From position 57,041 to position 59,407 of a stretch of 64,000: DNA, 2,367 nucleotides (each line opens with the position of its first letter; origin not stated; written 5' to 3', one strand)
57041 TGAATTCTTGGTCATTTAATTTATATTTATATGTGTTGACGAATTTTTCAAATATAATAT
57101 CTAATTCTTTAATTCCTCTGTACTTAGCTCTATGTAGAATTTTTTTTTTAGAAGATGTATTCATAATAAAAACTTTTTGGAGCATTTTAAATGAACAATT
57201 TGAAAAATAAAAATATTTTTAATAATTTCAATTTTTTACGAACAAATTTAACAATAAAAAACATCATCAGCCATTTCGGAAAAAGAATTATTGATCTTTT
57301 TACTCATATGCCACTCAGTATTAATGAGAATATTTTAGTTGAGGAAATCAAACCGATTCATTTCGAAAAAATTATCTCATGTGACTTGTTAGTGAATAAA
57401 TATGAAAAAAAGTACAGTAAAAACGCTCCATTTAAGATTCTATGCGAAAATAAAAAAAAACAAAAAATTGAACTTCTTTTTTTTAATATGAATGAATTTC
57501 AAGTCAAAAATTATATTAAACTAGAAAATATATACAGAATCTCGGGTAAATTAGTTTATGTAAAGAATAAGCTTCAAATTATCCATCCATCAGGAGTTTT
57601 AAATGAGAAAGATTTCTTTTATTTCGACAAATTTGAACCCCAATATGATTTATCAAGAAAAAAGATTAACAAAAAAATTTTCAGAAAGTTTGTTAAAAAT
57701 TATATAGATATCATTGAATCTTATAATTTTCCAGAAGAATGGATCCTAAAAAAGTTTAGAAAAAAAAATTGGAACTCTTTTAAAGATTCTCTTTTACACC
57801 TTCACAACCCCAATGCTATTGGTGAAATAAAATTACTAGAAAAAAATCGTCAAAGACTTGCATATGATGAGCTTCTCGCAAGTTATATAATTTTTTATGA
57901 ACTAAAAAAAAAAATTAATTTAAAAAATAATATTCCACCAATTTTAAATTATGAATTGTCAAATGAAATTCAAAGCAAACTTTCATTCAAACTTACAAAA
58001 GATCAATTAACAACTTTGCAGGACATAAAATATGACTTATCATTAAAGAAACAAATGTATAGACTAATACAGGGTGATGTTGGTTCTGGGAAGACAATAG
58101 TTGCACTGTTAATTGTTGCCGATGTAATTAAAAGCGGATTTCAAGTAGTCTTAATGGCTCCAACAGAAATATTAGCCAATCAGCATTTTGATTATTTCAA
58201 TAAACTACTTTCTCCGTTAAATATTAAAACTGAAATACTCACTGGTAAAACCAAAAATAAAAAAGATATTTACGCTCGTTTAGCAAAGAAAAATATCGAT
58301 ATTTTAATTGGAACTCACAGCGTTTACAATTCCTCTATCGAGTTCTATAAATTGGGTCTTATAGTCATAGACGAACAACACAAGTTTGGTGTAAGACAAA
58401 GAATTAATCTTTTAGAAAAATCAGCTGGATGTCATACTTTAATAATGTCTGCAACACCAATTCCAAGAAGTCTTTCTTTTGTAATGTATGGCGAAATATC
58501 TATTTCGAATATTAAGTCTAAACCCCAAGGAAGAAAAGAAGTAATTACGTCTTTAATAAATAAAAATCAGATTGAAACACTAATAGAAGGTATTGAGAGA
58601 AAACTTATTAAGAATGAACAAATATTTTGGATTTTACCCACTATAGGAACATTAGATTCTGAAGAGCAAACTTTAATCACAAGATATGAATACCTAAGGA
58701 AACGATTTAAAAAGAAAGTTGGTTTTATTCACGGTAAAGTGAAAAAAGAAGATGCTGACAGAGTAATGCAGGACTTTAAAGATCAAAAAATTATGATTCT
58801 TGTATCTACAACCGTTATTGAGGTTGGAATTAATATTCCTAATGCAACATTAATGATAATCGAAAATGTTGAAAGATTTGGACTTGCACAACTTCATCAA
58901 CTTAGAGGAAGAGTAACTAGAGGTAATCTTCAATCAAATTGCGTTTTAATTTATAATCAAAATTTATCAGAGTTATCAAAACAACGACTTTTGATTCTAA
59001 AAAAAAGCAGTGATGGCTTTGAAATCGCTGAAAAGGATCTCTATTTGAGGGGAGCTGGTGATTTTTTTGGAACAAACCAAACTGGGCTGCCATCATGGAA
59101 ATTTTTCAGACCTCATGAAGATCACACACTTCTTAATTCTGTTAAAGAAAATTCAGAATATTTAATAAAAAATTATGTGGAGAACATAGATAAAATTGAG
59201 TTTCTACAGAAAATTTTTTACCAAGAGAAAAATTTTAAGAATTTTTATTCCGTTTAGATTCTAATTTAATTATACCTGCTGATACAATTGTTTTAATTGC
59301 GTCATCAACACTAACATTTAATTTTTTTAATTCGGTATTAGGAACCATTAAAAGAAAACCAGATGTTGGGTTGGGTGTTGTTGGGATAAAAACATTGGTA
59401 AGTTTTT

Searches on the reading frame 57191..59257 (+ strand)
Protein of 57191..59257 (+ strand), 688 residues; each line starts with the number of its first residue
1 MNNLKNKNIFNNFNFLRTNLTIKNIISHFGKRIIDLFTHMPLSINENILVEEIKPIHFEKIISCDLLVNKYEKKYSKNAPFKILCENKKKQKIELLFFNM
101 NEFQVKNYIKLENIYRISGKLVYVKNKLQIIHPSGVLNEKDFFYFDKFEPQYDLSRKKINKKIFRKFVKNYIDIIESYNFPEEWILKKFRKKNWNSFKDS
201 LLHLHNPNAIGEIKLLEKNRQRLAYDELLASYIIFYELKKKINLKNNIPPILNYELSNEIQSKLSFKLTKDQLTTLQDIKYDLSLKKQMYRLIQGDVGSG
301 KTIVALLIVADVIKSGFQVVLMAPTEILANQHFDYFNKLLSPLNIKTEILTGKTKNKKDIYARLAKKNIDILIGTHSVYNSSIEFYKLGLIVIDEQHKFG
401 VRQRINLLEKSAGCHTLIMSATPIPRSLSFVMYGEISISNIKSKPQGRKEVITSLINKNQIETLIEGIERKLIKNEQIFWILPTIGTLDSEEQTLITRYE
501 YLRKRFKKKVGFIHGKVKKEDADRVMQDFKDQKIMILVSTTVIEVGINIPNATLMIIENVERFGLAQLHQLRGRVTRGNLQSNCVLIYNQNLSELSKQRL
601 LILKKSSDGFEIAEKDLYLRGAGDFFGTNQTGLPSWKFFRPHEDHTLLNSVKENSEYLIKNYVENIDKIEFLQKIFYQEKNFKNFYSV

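Call 31: search_protein_families(library=pfam, proteins=[window:57191-59257:+], max_evalue=0.001)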
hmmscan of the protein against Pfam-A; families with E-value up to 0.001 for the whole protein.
window:57191-59257:+ (688 aa): 7 families
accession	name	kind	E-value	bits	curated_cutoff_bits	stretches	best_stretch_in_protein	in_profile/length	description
PF00270.35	DEAD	-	7.6e-26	91.3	26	1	290-427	16-163/167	DEAD/DEAH box helicase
PF00271.37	Helicase_C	-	1e-20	74.5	23.5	1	464-578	6-109/110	Helicase conserved C-terminal domain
PF04851.21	ResIII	-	1.7e-14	54.5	22.5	1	266-423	2-162/164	Type III restriction enzyme, res subunit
PF19833.4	RecG_dom3_C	-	7.7e-07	29.5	26.8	1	607-661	2-57/87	ATP-dependent DNA helicase RecG, domain 3, C-terminal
PF22590.2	Cas3-like_C_2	-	4e-05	24.3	27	1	495-578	15-104/106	CRISPR-associated nuclease/helicase Cas3, C-terminal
PF13604.12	AAA_30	-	8.6e-05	22.8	27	1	285-410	15-111/191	AAA domain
PF20720.3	nSTAND3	-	0.00052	20.2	27.2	0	285-322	14-51/155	Novel STAND NTPase 3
